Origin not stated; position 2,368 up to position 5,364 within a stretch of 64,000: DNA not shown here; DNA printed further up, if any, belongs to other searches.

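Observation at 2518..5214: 898-aa T9SS cargo made almost entirely of about 13 tandem divergent PD40/TolB-like blades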

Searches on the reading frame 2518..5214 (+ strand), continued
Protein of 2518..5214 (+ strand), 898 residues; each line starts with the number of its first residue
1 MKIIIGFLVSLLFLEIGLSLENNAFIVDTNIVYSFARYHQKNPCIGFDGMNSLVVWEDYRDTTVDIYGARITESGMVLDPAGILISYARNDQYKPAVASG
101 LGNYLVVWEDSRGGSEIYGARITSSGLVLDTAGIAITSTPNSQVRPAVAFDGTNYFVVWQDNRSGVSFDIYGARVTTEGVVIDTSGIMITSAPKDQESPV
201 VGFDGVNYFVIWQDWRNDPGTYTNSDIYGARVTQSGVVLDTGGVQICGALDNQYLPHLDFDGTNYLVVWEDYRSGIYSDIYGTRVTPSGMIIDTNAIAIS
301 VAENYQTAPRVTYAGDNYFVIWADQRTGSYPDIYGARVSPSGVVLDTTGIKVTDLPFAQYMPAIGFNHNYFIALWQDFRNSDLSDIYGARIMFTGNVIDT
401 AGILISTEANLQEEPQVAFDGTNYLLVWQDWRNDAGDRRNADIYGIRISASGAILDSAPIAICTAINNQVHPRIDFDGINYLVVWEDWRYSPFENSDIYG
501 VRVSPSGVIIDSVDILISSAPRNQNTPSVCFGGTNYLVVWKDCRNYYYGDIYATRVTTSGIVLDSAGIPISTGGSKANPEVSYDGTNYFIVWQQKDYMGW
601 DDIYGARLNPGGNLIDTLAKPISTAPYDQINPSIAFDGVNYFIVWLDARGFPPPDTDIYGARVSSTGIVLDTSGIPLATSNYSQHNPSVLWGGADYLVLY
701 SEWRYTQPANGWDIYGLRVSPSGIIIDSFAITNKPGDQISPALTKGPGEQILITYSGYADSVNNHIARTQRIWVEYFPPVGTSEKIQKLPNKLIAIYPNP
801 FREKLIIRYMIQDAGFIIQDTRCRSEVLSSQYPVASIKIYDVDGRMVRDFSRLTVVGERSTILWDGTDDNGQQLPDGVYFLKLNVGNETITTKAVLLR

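Call 74: search_protein_families(library=pfam, proteins=[L017:1947-5687:+, L054:5650-7737:+, L054:7750-10197:+, L077:6845-8686:+, L048:2007-4355:+, L022:4504-6192:+, L023:637-4374:+, L043:3892-5949:+, L044:880-3342:+], max_evalue=0.00001)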
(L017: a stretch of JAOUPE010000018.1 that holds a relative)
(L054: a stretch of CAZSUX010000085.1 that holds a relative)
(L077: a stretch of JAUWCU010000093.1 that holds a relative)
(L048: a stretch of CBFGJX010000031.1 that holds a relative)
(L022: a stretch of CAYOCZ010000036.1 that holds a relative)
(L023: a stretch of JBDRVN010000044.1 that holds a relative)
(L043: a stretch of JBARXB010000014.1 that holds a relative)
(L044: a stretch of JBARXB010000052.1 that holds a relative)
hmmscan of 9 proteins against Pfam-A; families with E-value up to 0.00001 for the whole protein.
L017:1947-5687:+ (1247 aa): 7 families
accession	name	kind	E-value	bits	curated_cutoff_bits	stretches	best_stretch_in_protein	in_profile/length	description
PF13964.12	Kelch_6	-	1.2e-16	60.5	25.3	1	181-215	12-48/50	Kelch motif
PF24681.1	Kelch_KLHDC2_KLHL20_DRC7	-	2.8e-16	59.9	50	1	182-392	10-191/221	KLHDC2/KLHL20/DRC7 Kelch-repeats domain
PF24981.1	Beta-prop_ATRN-LZTR1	-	3.1e-15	56.7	50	1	182-261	51-142/289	Attractin/LZTR1 beta-propeller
PF01344.31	Kelch_1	-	4.7e-13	48.8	20.1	0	181-212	12-44/46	Kelch motif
PF13415.12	Kelch_3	-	6.9e-13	48.9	22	0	325-360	13-48/48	Galactose oxidase, central domain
PF18962.6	Por_Secre_tail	-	1.7e-10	41.4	27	1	1171-1245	3-75/75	Secretion system C-terminal sorting domain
PF25210.1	Kelch_FKB95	-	1.4e-06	28.6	70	0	183-256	45-122/268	FKB95, Kelch-repeats domain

L054:5650-7737:+ (696 aa): 1 family
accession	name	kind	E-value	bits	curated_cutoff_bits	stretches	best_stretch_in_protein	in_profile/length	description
PF08309.17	LVIVD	-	3.5e-96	314.8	20.2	9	203-241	1-39/42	LVIVD repeat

L054:7750-10197:+ (816 aa): 1 family
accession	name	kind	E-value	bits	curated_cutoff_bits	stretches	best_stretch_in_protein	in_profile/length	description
PF08309.17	LVIVD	-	1.9e-59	197.2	20.2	4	119-160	1-42/42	LVIVD repeat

L077:6845-8686:+ (614 aa): 1 family
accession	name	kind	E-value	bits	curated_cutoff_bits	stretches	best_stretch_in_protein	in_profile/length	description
PF18962.6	Por_Secre_tail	-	1.9e-06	28.5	27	0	528-563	1-35/75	Secretion system C-terminal sorting domain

L048:2007-4355:+ (783 aa): 6 families
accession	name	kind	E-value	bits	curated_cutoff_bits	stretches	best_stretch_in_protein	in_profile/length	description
PF25174.1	Beta-prop_THOC3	-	4.2e-20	72.3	305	0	306-466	106-265/272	THOC3 beta-propeller domain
PF21783.3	YNCE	-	4.1e-09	36.7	27.1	0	90-235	40-188/339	YNCE-like beta-propeller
PF23414.1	Beta-prop_EML_2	-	5.3e-09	36.3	90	0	292-395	4-103/266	Echinoderm microtubule-associated protein second beta-propeller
PF16819.11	DUF5074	-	8.6e-09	35.3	27.2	0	549-646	153-248/353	Domain of unknown function (DUF5074)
PF13570.13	Beta-prop_ACSF4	-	9.7e-08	32.2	133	0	46-159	59-173/329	Beta-alanine-activating enzyme, beta-propeller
PF02239.22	Cytochrom_D1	-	3.2e-07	29.7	25.5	0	48-138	47-136/368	Cytochrome D1 heme domain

L022:4504-6192:+ (563 aa): 7 families
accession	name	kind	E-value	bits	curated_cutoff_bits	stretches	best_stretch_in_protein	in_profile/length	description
PF24981.1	Beta-prop_ATRN-LZTR1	-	2.3e-14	53.8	50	1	34-226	40-227/289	Attractin/LZTR1 beta-propeller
PF13415.12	Kelch_3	-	2.1e-13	50.5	22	0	159-203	2-42/48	Galactose oxidase, central domain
PF13964.12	Kelch_6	-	2.2e-12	47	25.3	0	152-199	5-48/50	Kelch motif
PF24681.1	Kelch_KLHDC2_KLHL20_DRC7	-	7e-11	42.3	50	1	45-220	10-174/221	KLHDC2/KLHL20/DRC7 Kelch-repeats domain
PF01344.31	Kelch_1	-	3.7e-10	39.6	20.1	0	153-198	6-46/46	Kelch motif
PF13418.12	Kelch_4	-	2.3e-08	34.3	21.6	0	152-198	6-48/49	Galactose oxidase, central domain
PF13860.13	FlgD_ig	-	6.8e-07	29.6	27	1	498-550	23-75/79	FlgD Ig-like domain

L023:637-4374:+ (1246 aa): 2 families
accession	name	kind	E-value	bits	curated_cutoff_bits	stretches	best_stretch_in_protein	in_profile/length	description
PF01364.23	Peptidase_C25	-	8.8e-44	150.7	23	1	234-569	1-346/374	Peptidase family C25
PF18962.6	Por_Secre_tail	-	4.5e-07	30.5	27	1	1194-1244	21-75/75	Secretion system C-terminal sorting domain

L043:3892-5949:+ (686 aa): 2 families
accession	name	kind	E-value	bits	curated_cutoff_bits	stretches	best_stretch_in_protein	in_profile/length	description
PF01364.23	Peptidase_C25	-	3.4e-41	142.2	23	1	97-479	2-372/374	Peptidase family C25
PF18962.6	Por_Secre_tail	-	4.2e-08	33.8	27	1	623-684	17-75/75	Secretion system C-terminal sorting domain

L044:880-3342:+ (821 aa): 3 families
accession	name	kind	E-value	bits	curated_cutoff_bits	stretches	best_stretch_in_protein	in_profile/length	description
PF01364.23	Peptidase_C25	-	4e-35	122.2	23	1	230-613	2-372/374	Peptidase family C25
PF18962.6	Por_Secre_tail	-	1.8e-09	38.2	27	1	749-819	8-75/75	Secretion system C-terminal sorting domain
PF08126.16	Propeptide_C25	-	1.7e-07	31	22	1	39-171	43-175/205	Propeptide_C25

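Call 75: search_protein_families(library=ncbifam, proteins=[L023:637-4374:+, L043:3892-5949:+, L044:880-3342:+, L076:7067-10558:-, L027:11624-13711:-, L047:9068-11368:+], max_evalue=0.00001)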
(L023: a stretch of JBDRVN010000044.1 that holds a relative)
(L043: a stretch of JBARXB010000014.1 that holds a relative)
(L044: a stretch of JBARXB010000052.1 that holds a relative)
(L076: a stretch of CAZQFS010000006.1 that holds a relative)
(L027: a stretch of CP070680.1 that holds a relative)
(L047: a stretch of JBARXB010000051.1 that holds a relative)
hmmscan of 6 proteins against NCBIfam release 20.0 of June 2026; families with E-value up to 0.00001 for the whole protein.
L023:637-4374:+ (1246 aa): 3 families
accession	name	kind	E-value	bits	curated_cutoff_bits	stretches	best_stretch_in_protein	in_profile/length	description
NF033707.1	T9SS_sortase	equivalog_domain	2.4e-09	35.5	420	0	438-543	590-695/1095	type IX secretion system sortase PorU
TIGR04183.1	Por_Secre_tail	domain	1.4e-07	31.4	23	1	1193-1244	19-71/72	T9SS type A sorting domain-containing protein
TIGR03900.1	prc_long_Delta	hypoth_equivalog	7.7e-07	27.4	660.95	0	695-734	668-706/973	MXAN_5808 family serine peptidase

L043:3892-5949:+ (686 aa): 2 families
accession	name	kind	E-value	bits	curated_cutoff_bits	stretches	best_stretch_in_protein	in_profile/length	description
TIGR04183.1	Por_Secre_tail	domain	1.9e-08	34.1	23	1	615-684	8-71/72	T9SS type A sorting domain-containing protein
NF033707.1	T9SS_sortase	equivalog_domain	1.9e-08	32.5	420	1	95-252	368-523/1095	type IX secretion system sortase PorU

L044:880-3342:+ (821 aa): 2 families
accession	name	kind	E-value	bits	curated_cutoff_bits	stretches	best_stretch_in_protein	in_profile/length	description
TIGR04183.1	Por_Secre_tail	domain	5.3e-08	32.7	23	1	751-819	11-71/72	T9SS type A sorting domain-containing protein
NF033707.1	T9SS_sortase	equivalog_domain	4.1e-06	24.7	420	0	226-285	366-427/1095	type IX secretion system sortase PorU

L076:7067-10558:- (1164 aa): 4 families
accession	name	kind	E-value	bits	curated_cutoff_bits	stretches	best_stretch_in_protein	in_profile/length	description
NF033707.1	T9SS_sortase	equivalog_domain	1.1e-15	56.4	420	1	121-295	365-532/1095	type IX secretion system sortase PorU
TIGR03900.1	prc_long_Delta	hypoth_equivalog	6.3e-08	31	660.95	0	587-668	657-739/973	MXAN_5808 family serine peptidase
NF005176.1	PRK06655.1-1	equivalog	4.8e-07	29.9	230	1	1100-1154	98-152/197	flagellar hook assembly protein FlgD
NF009276.0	PRK12633.1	equivalog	2e-06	27.7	383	1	1100-1154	130-184/234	flagellar basal body rod modification protein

L027:11624-13711:- (696 aa): 0 families

L047:9068-11368:+ (767 aa): 1 family
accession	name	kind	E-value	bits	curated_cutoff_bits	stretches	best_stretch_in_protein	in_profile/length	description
NF033707.1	T9SS_sortase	equivalog_domain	8.2e-08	30.4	420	0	113-359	473-733/1095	type IX secretion system sortase PorU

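Call 76: search_protein_families(library=ncbifam, proteins=[P0045, P0033, P0064], max_evalue=0.001)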
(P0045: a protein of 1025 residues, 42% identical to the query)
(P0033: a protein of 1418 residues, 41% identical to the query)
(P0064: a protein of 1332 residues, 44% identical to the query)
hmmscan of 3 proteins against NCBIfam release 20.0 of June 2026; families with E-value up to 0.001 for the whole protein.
P0045 (1025 aa): 2 families
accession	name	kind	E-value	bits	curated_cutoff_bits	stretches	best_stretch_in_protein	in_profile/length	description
TIGR04275.1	beta_prop_Msarc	repeat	3.1e-19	68.4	85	0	670-684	20-34/40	beta-propeller repeat protein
NF008435.0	PRK11275.1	equivalog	1.3e-06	27.8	502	0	869-919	35-81/319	phosphate ABC transporter permease PstC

P0033 (1418 aa): 2 families
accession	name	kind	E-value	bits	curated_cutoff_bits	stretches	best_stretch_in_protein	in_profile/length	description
TIGR04275.1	beta_prop_Msarc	repeat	7.2e-25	86.5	85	0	545-561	19-34/40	beta-propeller repeat protein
NF012211.1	tand_rpt_95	domain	8e-16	57.8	90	1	1081-1168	1-96/98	tandem-95 repeat protein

P0064 (1332 aa): 2 families
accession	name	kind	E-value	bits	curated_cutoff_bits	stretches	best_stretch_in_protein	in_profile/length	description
TIGR04275.1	beta_prop_Msarc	repeat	5.7e-12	45.2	85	1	591-627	2-34/40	beta-propeller repeat protein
TIGR04183.1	Por_Secre_tail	domain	4.7e-06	26.5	23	1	1250-1331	1-71/72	T9SS type A sorting domain-containing protein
